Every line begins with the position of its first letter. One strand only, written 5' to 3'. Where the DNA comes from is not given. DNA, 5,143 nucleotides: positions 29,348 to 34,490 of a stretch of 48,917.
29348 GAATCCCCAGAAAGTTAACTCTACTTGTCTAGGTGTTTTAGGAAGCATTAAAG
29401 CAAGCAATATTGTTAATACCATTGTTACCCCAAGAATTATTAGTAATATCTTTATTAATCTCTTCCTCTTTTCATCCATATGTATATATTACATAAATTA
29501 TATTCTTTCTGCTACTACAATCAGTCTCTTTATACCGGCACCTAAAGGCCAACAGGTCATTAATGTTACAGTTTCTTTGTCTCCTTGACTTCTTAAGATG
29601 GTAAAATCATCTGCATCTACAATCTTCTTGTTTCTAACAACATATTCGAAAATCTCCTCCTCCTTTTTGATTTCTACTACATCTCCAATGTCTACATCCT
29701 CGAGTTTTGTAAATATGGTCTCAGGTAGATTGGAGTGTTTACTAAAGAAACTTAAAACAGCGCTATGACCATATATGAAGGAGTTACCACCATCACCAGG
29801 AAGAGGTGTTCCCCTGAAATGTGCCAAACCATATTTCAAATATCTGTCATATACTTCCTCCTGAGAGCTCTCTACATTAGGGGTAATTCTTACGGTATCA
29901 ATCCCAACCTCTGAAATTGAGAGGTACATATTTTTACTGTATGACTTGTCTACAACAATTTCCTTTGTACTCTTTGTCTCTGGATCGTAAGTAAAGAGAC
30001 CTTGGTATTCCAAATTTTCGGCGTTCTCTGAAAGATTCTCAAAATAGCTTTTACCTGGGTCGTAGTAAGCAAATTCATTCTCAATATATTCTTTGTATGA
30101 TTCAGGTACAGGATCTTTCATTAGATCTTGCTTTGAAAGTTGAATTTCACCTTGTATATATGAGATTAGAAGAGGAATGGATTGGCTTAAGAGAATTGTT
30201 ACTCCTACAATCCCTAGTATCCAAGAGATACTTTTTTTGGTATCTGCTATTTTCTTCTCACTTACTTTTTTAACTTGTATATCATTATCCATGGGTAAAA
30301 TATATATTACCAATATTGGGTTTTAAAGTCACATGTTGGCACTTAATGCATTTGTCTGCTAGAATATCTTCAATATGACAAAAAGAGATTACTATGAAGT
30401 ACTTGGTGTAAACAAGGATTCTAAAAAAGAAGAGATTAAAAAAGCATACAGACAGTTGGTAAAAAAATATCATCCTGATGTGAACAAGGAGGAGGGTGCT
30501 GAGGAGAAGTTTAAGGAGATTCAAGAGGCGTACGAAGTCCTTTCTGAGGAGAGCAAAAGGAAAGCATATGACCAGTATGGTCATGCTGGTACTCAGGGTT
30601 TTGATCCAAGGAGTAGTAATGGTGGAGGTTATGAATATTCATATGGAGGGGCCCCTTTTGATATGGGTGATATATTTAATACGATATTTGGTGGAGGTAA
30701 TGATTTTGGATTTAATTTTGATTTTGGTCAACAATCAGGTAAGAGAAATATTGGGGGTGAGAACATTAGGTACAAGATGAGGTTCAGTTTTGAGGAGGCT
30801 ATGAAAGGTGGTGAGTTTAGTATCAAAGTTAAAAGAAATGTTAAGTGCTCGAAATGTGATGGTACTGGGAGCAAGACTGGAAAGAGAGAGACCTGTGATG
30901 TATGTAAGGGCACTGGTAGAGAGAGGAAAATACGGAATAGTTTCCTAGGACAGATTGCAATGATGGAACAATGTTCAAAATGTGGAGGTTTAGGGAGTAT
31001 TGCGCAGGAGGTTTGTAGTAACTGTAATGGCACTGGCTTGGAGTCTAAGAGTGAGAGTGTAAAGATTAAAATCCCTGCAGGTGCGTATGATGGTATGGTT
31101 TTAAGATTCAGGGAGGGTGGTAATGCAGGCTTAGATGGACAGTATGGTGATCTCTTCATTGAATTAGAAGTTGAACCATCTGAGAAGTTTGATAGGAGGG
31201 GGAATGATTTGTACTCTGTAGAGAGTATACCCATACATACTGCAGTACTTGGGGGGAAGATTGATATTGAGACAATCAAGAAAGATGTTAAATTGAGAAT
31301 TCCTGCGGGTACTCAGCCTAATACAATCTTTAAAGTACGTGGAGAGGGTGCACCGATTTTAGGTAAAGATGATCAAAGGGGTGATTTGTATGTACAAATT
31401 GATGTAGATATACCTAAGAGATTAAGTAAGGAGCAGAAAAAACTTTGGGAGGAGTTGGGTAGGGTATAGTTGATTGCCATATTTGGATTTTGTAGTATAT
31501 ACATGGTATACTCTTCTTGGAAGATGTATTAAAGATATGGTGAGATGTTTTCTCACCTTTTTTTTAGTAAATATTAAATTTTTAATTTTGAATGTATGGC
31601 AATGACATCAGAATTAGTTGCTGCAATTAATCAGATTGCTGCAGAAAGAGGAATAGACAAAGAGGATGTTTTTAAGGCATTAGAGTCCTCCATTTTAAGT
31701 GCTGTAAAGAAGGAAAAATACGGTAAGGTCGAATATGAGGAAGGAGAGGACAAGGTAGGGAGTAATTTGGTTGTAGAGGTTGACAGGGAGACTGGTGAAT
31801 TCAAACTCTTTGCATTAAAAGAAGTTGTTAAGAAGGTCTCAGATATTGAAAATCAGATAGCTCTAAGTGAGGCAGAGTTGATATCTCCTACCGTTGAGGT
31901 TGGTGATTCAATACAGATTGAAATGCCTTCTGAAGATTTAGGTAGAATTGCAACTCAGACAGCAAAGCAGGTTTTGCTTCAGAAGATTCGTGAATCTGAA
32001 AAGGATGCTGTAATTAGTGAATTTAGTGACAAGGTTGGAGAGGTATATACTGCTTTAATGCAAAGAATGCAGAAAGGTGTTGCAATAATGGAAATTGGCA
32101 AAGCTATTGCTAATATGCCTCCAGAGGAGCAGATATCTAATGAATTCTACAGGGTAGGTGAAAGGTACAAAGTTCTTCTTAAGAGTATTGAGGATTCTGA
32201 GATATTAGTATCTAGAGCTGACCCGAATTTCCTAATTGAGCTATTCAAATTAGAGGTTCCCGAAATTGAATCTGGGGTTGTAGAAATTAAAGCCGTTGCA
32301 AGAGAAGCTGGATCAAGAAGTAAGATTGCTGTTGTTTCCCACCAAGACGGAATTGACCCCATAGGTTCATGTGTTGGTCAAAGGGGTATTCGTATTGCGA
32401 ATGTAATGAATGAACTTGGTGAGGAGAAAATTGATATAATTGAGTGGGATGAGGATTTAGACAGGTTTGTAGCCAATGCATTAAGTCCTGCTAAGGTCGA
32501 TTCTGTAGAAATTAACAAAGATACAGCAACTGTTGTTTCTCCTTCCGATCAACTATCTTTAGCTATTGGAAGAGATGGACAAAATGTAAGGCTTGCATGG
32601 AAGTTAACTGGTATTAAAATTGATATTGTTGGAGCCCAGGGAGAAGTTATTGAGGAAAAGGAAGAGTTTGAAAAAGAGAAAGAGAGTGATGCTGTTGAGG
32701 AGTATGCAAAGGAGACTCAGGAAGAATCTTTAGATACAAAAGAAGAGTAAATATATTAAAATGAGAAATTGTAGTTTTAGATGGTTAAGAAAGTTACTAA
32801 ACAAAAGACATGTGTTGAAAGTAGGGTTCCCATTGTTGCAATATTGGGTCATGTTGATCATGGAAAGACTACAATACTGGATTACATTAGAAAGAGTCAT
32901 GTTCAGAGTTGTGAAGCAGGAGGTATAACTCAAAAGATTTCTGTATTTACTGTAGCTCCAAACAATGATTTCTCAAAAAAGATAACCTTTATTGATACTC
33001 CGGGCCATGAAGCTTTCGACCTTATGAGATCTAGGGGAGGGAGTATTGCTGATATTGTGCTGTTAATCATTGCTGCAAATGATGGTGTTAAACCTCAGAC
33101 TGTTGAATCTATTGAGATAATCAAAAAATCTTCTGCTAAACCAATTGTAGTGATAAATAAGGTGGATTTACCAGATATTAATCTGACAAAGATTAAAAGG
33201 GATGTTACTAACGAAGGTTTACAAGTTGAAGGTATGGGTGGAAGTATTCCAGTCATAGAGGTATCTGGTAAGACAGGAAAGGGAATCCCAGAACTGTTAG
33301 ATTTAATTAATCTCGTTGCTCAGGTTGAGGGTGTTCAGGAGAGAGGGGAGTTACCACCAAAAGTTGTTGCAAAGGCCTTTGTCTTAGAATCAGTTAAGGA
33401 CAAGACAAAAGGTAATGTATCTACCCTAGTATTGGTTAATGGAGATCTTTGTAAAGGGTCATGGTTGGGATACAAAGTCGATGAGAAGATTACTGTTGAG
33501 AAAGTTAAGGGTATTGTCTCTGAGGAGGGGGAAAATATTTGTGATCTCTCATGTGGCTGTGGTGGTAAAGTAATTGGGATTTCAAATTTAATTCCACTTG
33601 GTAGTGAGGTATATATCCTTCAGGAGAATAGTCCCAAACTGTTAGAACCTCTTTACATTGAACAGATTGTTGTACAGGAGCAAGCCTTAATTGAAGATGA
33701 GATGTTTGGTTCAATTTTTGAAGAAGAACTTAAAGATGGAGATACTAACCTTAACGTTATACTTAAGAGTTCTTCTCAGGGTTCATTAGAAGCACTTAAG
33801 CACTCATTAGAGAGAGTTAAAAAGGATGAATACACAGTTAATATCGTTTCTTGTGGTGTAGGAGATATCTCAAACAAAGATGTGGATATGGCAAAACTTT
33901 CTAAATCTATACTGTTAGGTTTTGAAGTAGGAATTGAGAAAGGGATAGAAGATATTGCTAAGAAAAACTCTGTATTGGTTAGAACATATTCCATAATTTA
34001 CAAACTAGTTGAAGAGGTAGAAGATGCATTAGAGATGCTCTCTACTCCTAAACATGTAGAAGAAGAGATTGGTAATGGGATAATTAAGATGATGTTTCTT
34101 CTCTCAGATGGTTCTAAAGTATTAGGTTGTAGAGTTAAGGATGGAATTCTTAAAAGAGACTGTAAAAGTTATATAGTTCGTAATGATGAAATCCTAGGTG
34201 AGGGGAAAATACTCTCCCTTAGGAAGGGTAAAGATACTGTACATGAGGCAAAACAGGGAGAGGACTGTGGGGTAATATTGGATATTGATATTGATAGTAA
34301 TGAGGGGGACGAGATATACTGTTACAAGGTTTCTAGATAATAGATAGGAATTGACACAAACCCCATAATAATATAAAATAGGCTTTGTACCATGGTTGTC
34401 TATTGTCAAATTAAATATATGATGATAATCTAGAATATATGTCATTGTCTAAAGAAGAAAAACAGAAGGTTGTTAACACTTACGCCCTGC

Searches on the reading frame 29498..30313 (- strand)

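Call 8: search_protein_families(library=pfam, proteins=[window:29498-30313:-], max_evalue=0.001)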
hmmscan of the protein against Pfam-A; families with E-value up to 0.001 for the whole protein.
window:29498-30313:- (271 aa): 1 family
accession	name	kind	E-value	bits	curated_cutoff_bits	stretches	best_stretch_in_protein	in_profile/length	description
PF04203.18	Sortase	-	7e-22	77.9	26.6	1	153-270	15-124/125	Sortase domain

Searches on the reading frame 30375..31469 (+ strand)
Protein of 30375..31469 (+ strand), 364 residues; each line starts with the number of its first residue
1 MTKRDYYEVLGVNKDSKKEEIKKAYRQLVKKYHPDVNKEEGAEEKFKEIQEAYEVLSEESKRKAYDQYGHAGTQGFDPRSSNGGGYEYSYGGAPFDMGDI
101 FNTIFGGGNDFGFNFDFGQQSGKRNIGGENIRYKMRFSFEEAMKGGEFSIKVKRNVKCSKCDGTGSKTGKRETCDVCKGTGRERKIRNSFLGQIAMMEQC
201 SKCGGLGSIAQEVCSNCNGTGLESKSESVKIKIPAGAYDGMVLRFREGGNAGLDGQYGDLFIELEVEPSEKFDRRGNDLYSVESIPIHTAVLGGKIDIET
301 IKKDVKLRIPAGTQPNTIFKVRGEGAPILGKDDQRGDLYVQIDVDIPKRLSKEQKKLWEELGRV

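Call 8: search_protein_families(library=pfam, proteins=[window:30375-31469:+], max_evalue=0.001)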
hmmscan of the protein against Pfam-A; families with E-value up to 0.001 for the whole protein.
window:30375-31469:+ (364 aa): 3 families
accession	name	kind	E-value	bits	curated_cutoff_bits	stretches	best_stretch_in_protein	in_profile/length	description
PF01556.23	DnaJ_C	-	1.5e-43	148.9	26.6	1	131-347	1-152/152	DnaJ C terminal domain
PF00226.36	DnaJ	-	2.4e-27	95.3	27.8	1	5-66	1-63/63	DnaJ domain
PF00684.25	DnaJ_CXXCXGXG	-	9.9e-13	48.6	32.7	1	158-221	1-65/65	DnaJ central domain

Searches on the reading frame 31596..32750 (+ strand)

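Call 8: search_protein_families(library=pfam, proteins=[window:31596-32750:+], max_evalue=0.001)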
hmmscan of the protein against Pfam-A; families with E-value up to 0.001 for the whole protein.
window:31596-32750:+ (384 aa): 2 families
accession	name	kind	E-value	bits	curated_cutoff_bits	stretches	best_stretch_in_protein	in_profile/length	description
PF08529.16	NusA_N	-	1.4e-34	119.3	23.8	1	6-137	1-119/119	NusA N-terminal domain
PF13184.12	KH_5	-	1e-28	99.7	27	1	238-306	1-69/69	NusA-like KH domain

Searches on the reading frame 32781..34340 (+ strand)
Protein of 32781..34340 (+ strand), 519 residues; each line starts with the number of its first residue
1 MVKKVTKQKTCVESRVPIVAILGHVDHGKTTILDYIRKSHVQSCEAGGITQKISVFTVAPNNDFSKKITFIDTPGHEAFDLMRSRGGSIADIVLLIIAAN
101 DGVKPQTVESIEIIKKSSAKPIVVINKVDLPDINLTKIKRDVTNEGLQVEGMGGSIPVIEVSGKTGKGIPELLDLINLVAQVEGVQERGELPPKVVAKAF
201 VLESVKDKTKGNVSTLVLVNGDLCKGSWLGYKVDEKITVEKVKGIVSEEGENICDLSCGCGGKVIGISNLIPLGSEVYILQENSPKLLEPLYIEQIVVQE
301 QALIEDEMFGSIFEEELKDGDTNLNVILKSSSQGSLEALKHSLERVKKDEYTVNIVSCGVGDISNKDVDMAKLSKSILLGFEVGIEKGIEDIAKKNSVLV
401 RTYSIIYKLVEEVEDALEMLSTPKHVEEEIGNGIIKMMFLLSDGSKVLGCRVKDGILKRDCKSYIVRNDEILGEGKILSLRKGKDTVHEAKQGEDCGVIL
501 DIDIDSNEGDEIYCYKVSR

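Call 8: search_protein_families(library=pfam, proteins=[window:32781-34340:+], max_evalue=0.001)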
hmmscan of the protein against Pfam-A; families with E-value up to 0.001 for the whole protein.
window:32781-34340:+ (519 aa): 8 families
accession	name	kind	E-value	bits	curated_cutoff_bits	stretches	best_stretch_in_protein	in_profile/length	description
PF00009.33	GTP_EFTU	-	6.4e-36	124.1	26.5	1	15-178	2-184/188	Elongation factor Tu GTP binding domain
PF11987.13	IF-2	-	1.2e-29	103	27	1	312-414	15-117/117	Translation-initiation factor 2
PF01926.29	MMR_HSR1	-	7.1e-11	42.7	21.9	1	19-127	2-113/113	50S ribosome-binding GTPase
PF22042.2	EF-G_D2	-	4.3e-05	24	27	1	197-275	2-79/84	Elongation factor G domain 2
PF00071.28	Ras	-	5.5e-05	23.2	21.6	1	20-174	3-154/162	Ras family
PF03144.31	GTP_EFTU_D2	-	0.00027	21.8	30.3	0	447-502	3-60/73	Elongation factor Tu domain 2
PF03193.22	RsgA_GTPase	-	0.00031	21.1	30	0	91-176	24-104/174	RsgA GTPase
PF00350.29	Dynamin_N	-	0.00091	19.7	27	0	19-58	1-40/168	Dynamin family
